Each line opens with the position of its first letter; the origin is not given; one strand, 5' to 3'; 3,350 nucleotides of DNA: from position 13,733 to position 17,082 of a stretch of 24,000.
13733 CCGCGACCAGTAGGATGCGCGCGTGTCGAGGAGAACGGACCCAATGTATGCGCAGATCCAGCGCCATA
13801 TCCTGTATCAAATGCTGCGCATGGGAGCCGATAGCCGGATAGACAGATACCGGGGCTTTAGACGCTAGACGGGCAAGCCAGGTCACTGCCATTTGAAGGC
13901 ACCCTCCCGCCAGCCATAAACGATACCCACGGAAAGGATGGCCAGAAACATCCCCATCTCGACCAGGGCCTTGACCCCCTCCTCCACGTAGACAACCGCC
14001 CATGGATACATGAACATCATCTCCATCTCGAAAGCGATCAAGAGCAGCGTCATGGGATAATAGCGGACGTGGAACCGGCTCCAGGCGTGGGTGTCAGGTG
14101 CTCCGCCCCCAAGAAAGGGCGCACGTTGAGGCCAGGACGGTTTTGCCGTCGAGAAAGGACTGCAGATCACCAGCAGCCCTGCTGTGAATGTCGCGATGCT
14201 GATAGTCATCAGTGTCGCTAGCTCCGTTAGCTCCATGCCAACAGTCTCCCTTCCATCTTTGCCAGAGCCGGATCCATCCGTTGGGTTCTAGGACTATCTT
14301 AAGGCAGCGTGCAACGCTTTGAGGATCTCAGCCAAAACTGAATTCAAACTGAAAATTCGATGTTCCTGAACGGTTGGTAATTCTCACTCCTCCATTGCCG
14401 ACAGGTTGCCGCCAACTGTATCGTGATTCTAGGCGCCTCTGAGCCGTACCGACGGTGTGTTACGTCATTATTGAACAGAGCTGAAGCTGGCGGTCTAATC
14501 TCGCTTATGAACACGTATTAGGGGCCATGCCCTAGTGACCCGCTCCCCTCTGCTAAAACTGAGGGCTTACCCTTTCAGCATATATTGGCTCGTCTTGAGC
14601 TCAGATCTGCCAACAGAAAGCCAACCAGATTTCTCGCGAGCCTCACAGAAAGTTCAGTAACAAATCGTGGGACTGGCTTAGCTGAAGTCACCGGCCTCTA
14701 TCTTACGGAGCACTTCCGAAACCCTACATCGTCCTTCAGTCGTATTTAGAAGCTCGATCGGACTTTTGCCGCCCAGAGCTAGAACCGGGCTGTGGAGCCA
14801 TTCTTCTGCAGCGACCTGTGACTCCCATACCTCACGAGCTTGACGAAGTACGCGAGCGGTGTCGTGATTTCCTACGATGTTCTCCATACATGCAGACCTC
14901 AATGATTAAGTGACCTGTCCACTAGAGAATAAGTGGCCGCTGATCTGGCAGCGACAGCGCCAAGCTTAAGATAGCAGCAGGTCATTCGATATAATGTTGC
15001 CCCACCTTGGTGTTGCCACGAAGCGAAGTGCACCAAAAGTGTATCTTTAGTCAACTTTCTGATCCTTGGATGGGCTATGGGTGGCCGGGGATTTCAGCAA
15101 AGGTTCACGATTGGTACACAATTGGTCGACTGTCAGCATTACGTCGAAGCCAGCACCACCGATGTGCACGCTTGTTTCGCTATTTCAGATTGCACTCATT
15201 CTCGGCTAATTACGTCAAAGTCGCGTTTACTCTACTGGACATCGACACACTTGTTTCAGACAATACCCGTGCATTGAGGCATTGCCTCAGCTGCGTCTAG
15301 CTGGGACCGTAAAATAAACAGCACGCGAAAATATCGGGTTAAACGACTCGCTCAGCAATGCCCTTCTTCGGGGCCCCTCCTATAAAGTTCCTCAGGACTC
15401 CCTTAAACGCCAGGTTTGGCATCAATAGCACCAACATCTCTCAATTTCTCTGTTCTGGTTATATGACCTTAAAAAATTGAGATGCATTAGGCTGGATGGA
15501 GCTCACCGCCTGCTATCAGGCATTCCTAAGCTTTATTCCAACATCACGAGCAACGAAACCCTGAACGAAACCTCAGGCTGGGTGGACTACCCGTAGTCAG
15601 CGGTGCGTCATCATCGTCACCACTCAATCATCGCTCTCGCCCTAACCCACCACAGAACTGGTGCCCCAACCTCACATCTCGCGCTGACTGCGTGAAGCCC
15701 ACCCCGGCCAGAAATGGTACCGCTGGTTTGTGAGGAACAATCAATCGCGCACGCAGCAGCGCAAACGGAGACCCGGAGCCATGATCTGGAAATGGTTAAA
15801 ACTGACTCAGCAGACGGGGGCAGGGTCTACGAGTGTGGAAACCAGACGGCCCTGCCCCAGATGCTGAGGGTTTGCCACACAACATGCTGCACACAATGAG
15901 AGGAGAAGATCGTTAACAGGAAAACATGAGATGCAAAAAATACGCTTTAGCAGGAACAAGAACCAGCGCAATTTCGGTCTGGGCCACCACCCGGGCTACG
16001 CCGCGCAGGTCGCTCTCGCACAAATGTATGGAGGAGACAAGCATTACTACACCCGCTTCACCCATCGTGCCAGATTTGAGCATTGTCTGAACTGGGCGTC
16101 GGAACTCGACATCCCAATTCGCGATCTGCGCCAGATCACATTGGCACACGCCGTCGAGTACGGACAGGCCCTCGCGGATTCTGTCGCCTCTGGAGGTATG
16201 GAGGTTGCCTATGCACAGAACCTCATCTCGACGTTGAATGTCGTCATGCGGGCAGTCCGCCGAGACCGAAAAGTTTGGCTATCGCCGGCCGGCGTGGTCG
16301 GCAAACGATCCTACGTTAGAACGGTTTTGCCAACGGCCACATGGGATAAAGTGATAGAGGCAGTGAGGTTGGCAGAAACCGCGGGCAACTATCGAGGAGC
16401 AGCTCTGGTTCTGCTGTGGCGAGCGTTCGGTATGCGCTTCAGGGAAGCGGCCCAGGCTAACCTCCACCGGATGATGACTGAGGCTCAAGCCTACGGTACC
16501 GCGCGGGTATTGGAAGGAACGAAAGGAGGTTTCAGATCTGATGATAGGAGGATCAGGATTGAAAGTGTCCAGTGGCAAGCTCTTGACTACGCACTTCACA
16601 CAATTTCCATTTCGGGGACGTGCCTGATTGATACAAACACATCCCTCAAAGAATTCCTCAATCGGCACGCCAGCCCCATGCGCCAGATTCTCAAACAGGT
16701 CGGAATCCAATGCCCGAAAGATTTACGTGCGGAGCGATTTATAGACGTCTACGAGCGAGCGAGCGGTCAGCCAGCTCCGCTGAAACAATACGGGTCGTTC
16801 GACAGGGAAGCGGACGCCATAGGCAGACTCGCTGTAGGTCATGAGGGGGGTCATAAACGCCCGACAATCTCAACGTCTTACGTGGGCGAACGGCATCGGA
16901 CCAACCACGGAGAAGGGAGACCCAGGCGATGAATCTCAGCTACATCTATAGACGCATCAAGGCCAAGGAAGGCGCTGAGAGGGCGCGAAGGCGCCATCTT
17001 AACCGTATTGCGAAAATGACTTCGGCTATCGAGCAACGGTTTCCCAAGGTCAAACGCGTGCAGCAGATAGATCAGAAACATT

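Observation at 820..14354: Five PhoP-type direct-repeat boxes, each intergenic and each facing an operon: a candidate regulon for the PhoPQ-like system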

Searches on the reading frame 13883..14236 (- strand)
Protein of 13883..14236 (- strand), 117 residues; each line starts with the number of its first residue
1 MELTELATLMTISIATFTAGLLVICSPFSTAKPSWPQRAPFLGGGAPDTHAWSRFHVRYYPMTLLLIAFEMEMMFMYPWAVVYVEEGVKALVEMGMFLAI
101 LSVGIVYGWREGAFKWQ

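Call 12: search_protein_families(library=pfam, proteins=[window:13883-14236:-], max_evalue=0.01)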
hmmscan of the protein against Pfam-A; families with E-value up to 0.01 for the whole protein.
window:13883-14236:- (117 aa): 1 family
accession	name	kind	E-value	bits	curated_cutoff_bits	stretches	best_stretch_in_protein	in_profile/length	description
PF00507.24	Oxidored_q4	-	5.3e-24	84.7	23.3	1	24-116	7-99/99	NADH-ubiquinone/plastoquinone oxidoreductase, chain 3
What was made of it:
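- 13883..14236 (-): NuoA-like gene of 117 aa. Pfam Oxidored_q4 at 84.7 bits (call 12).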

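Call 15: search_protein_families(library=ncbifam, proteins=[window:13883-14236:-], max_evalue=0.001)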
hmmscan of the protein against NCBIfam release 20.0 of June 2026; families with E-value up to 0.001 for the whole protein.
window:13883-14236:- (117 aa): 4 families
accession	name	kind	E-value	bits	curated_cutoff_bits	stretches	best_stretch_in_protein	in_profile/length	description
NF005839.0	PRK07756.1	equivalog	2.8e-22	79.2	163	1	24-116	29-121/122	NADH-quinone oxidoreductase subunit A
NF006303.0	PRK08489.1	equivalog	3.3e-18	66.5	145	1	51-117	60-126/129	NAD(P)H-quinone oxidoreductase subunit 3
NF005922.0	PRK07928.1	equivalog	5e-17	62.4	155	1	46-117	48-119/119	NADH-quinone oxidoreductase subunit A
NF005022.0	PRK06432.1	equivalog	2.2e-08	34.2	164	1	56-116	89-149/151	NADH dehydrogenase subunit A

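Call 35: find_encoding_contigs(protein=window:13883-14236:-, flank=8000, max_places=6)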
Protein window:13883-14236:- (117 aa): 7 contigs read that carry it; 2 places shown.
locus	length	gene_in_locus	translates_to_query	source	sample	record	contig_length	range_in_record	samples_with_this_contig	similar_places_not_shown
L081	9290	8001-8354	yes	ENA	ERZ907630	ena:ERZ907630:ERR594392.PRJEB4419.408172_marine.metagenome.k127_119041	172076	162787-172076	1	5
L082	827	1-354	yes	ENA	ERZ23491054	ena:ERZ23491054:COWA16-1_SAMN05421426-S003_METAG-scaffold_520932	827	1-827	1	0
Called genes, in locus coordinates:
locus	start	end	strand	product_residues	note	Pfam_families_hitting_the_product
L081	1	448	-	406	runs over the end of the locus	PF28597:T2SSF_N, PF00482:T2SSF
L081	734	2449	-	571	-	PF05157:MshEN, PF00437:T2SSE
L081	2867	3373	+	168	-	PF07963:N_methyl, PF00114:Pilin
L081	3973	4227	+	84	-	-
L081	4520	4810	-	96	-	PF09722:Xre_MbcA_ParS_C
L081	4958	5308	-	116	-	-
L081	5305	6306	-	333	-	PF12835:Integrase_1 (weak)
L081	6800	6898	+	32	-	-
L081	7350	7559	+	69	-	PF09722:Xre_MbcA_ParS_C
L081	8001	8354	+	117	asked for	PF00507:Oxidored_q4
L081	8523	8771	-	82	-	-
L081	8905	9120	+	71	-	PF09722:Xre_MbcA_ParS_C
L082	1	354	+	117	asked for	PF00507:Oxidored_q4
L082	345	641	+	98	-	-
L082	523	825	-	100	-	?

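Call 73: find_homologous_proteins(query=window:13883-14236:-, max_evalue=0.00001)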
Query window:13883-14236:- (117 aa): 899 proteins with E <= 0.00001 among 900 candidates; the best 120 are listed.
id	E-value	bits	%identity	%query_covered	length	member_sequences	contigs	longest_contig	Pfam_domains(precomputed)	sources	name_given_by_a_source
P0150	1.2e-72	260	100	100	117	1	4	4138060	PF00507.25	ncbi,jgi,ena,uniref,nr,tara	ncbi:NADH-quinone oxidoreductase subunit A [Hydrocarboniclastica marina]|uniref:NADH-quinone oxidore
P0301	5.8e-66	238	91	100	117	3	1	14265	PF00507.25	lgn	-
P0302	7.7e-60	218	83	100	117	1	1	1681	PF00507.25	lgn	-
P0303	1.4e-59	217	84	100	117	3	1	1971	PF00507.25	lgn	-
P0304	1.2e-56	208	81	100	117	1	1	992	PF00507.25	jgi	jgi:NADH:ubiquinone oxidoreductase subunit 3 (subunit A)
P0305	1.4e-56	208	81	100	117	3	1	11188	PF00507.25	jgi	-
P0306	1.3e-55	205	78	100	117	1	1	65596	PF00507.25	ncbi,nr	ncbi:MAG: NADH-quinone oxidoreductase subunit A [Wenzhouxiangellaceae bacterium]|nr:NADH-quinone oxi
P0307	4.5e-55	203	91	85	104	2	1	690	PF00507.25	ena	-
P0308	7.0e-55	202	76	100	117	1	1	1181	PF00507.25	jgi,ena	-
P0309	3.6e-54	200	79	100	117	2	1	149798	PF00507.25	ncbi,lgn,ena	-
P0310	3.2e-53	197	84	80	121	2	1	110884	PF00507.25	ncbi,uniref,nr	ncbi:NADH-quinone oxidoreductase subunit A [Marinobacter salicampi]|uniref:NADH-quinone oxidoreducta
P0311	9.0e-53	195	76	100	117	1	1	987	PF00507.25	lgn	-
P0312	2.0e-52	194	75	100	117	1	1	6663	PF00507.25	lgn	-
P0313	1.1e-51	192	74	100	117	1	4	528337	PF00507.25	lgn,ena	-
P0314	1.2e-51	192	77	100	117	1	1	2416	PF00507.25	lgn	-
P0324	1.2e-48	182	74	97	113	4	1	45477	PF00507.25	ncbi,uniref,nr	ncbi:NADH-quinone oxidoreductase subunit A [Stutzerimonas stutzeri]|uniref:NADH-quinone oxidoreducta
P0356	1.9e-46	175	71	97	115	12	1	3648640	PF00507.25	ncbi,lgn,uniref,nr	ncbi:NADH-quinone oxidoreductase subunit A [Chromohalobacter israelensis]|uniref:NADH-quinone oxidor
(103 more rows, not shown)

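Call 74: find_encoding_contigs(protein=P0310, flank=9000, max_places=1)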
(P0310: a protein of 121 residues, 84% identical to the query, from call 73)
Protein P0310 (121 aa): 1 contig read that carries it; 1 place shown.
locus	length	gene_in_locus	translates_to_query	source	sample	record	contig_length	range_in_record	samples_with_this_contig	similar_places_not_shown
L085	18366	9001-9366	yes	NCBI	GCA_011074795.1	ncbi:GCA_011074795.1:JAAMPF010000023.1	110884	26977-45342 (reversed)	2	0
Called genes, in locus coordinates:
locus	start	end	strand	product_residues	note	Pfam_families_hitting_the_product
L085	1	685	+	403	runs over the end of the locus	PF28597:T2SSF_N, PF00482:T2SSF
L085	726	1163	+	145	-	PF07963:N_methyl, PF08334:T2SSG, PF22434:PilW_C (faint)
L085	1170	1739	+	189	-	PF12019:GspH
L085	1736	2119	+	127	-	PF07963:N_methyl, PF02501:T2SSI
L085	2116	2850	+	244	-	PF07963:N_methyl (weak), PF11612:T2SSJ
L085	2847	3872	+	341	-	PF21687:T2SSK_1st, PF12836:HHH_3 (faint), PF03934:T2SSK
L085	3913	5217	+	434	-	PF05134:T2SSL, PF12693:GspL_C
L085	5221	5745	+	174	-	PF04612:T2SSM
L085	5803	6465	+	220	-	PF00583:Acetyltransf_1 (weak), PF13508:Acetyltransf_7, PF08445:FR47 (weak), PF13673:Acetyltransf_10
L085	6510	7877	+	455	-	PF01134:GIDA (faint), PF01266:DAO (faint), PF03486:HI0933_like (faint), PF07992:Pyr_redox_2, PF13738:Pyr_redox_3, PF00070:Pyr_redox, PF02852:Pyr_redox_dim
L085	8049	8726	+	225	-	-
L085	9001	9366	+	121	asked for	PF00507:Oxidored_q4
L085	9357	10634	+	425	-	PF00346:Complex1_49kDa (weak)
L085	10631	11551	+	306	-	PF00146:NADHdh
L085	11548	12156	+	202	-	PF00499:Oxidored_q3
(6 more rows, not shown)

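Call 75: find_encoding_contigs(protein=P0324, flank=9000, max_places=1)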
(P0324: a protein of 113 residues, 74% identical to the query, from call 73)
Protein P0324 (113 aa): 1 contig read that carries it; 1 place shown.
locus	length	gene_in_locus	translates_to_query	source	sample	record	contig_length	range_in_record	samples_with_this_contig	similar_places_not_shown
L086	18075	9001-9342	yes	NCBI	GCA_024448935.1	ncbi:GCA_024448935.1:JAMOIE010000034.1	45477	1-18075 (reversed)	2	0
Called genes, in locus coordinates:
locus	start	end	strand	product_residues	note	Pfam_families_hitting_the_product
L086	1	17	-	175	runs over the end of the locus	PF11821:ActD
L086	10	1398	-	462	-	PF03916:NrfD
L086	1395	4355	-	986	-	PF12838:Fer4_7 (faint), PF13247:Fer4_11 (weak)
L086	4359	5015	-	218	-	PF02085:Cytochrom_CIII (faint), PF14537:Cytochrom_c3_2 (faint), PF14522:Cytochrome_C7 (faint), PF02335:Cytochrom_C552 (weak)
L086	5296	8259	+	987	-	PF13510:Fer2_4, PF10588:NADH-G_4Fe-4S_3, PF12797:Fer4_2 (faint), PF12838:Fer4_7 (weak), PF00037:Fer4 (weak), PF04879:Molybdop_Fe4S4, PF00384:Molybdopterin, PF01568:Molydop_binding, +1 more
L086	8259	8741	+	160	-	-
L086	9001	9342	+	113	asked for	PF00507:Oxidored_q4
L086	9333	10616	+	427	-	-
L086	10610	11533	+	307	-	PF00146:NADHdh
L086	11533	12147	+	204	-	PF00499:Oxidored_q3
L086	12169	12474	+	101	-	PF00420:Oxidored_q2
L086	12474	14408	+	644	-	PF00361:Proton_antipo_M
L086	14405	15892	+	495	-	PF00361:Proton_antipo_M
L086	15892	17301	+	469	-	PF00361:Proton_antipo_M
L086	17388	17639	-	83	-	PF03692:CxxCxxCC (weak)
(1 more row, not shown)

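Call 76: find_encoding_contigs(protein=P0356, flank=9000, max_places=1)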
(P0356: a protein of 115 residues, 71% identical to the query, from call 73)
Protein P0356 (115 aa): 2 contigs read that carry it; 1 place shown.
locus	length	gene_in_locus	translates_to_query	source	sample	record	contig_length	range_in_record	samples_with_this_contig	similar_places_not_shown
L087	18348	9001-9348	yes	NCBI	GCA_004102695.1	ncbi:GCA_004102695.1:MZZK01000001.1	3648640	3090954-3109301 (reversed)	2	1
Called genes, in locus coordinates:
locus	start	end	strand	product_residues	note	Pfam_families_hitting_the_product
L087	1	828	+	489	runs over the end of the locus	PF00171:Aldedh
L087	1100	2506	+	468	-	PF00202:Aminotran_3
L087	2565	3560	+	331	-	PF00291:PALP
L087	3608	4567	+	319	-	PF02423:OCD_Mu_crystall, PF01488:Shikimate_DH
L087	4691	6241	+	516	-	PF16655:PhoD_N, PF09423:PhoD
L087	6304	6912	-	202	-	PF01810:LysE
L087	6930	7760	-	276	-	PF02311:AraC_binding, PF00165:HTH_AraC, PF12833:HTH_18, PF00165:HTH_AraC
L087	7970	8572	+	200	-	PF06055:ExoD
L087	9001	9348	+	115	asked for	PF00507:Oxidored_q4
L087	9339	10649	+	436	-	PF00346:Complex1_49kDa (weak)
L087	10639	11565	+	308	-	PF00146:NADHdh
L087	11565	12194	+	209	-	PF00499:Oxidored_q3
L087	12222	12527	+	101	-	PF00420:Oxidored_q2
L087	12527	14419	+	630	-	PF00361:Proton_antipo_M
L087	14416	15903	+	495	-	PF00361:Proton_antipo_M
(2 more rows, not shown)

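Call 78: find_encoding_contigs(protein=P0301, flank=9000, max_places=1)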
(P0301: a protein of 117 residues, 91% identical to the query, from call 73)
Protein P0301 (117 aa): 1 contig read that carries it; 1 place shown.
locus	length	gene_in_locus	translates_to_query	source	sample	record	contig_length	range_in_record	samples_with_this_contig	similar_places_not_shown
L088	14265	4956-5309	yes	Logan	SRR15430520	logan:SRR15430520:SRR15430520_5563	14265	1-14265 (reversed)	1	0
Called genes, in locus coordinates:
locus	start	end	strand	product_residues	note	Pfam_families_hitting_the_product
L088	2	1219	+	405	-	?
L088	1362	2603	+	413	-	PF02321:OEP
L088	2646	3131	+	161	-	-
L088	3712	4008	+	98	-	-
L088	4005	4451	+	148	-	-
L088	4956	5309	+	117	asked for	PF00507:Oxidored_q4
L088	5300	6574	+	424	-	PF00346:Complex1_49kDa (weak)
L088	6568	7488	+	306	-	PF00146:NADHdh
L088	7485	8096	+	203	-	PF00499:Oxidored_q3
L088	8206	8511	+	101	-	PF00420:Oxidored_q2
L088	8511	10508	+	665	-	PF00361:Proton_antipo_M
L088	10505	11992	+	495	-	PF00361:Proton_antipo_M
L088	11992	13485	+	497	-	PF00361:Proton_antipo_M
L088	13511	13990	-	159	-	PF13442:Cytochrome_CBB3, PF00034:Cytochrom_C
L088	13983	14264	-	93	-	?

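Call 79: find_encoding_contigs(protein=P0309, flank=9000, max_places=1)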
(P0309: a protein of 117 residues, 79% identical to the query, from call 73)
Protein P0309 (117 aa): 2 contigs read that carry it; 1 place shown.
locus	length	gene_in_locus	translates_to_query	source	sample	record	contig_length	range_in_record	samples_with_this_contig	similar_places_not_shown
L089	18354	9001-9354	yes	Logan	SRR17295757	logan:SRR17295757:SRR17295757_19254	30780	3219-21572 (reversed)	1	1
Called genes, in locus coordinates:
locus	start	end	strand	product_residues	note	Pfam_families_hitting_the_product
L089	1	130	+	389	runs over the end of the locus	PF03738:GSP_synth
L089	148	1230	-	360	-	PF00990:GGDEF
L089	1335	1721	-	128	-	PF03625:DUF302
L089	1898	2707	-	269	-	-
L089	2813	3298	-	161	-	PF01936:NYN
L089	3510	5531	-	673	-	PF03422:CBM_6, PF18099:CBM_35_2, PF00150:Cellulase, PF03422:CBM_6, PF16990:CBM_35 (weak), PF18099:CBM_35_2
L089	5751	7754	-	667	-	PF00150:Cellulase, PF03422:CBM_6, PF16990:CBM_35, PF18099:CBM_35_2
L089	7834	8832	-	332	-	PF00356:LacI, PF00532:Peripla_BP_1, PF13377:Peripla_BP_3, PF13407:Peripla_BP_4 (weak)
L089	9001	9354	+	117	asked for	PF00507:Oxidored_q4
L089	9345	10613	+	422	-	PF00346:Complex1_49kDa (weak)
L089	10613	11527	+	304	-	PF00146:NADHdh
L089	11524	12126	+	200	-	PF00499:Oxidored_q3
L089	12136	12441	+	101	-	PF00420:Oxidored_q2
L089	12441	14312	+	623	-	PF00361:Proton_antipo_M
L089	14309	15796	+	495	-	PF00361:Proton_antipo_M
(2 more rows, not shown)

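Call 81: search_protein_families(library=pfam, proteins=[L088:2-1219:+, L088:2646-3131:+, L088:3712-4008:+, L088:4005-4451:+, L088:5300-6574:+], max_evalue=0.01)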
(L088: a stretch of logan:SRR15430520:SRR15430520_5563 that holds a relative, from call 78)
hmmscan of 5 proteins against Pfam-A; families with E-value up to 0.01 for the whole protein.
L088:2-1219:+ (405 aa): 1 family
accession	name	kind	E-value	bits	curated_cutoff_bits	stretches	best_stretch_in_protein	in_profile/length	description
PF00873.25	ACR_tran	-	1.1e-79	268.8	28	1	6-381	656-1019/1021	AcrB/AcrD/AcrF family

L088:2646-3131:+ (161 aa): 0 families

L088:3712-4008:+ (98 aa): 4 families
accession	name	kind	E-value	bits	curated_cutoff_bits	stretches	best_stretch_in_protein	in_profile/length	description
PF13649.12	Methyltransf_25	-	3e-05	25.1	27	1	43-82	3-41/97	Methyltransferase domain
PF08242.18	Methyltransf_12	-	0.00072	20.7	30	1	43-87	2-46/98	Methyltransferase domain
PF01209.24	Ubie_methyltran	-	0.0012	18.7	20.1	1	4-80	13-90/233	ubiE/COQ5 methyltransferase family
PF08241.18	Methyltransf_11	-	0.0041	18.2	21.2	1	43-83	2-39/95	Methyltransferase domain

L088:4005-4451:+ (148 aa): 0 families

L088:5300-6574:+ (424 aa): 1 family
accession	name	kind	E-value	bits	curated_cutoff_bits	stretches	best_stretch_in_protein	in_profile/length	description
PF00346.24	Complex1_49kDa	-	9.3e-07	28.6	24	1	290-360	84-158/271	Respiratory-chain NADH dehydrogenase, 49 Kd subunit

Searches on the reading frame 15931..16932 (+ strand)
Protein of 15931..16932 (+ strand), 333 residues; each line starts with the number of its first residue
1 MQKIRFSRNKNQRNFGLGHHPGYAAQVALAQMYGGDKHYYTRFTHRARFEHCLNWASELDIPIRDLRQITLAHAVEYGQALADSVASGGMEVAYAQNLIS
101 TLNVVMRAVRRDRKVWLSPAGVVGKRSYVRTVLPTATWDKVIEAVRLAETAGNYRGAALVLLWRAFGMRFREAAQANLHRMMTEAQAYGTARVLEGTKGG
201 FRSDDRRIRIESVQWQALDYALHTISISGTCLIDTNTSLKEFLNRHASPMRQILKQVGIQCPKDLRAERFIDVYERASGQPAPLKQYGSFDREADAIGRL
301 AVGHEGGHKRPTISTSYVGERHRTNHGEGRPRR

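Call 12: search_protein_families(library=pfam, proteins=[window:15931-16932:+], max_evalue=0.01)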
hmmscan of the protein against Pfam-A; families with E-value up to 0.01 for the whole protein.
window:15931-16932:+ (333 aa): 1 family
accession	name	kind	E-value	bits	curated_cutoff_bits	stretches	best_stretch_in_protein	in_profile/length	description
PF12835.12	Integrase_1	-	1.4e-06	28.7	23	1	126-267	3-144/149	Integrase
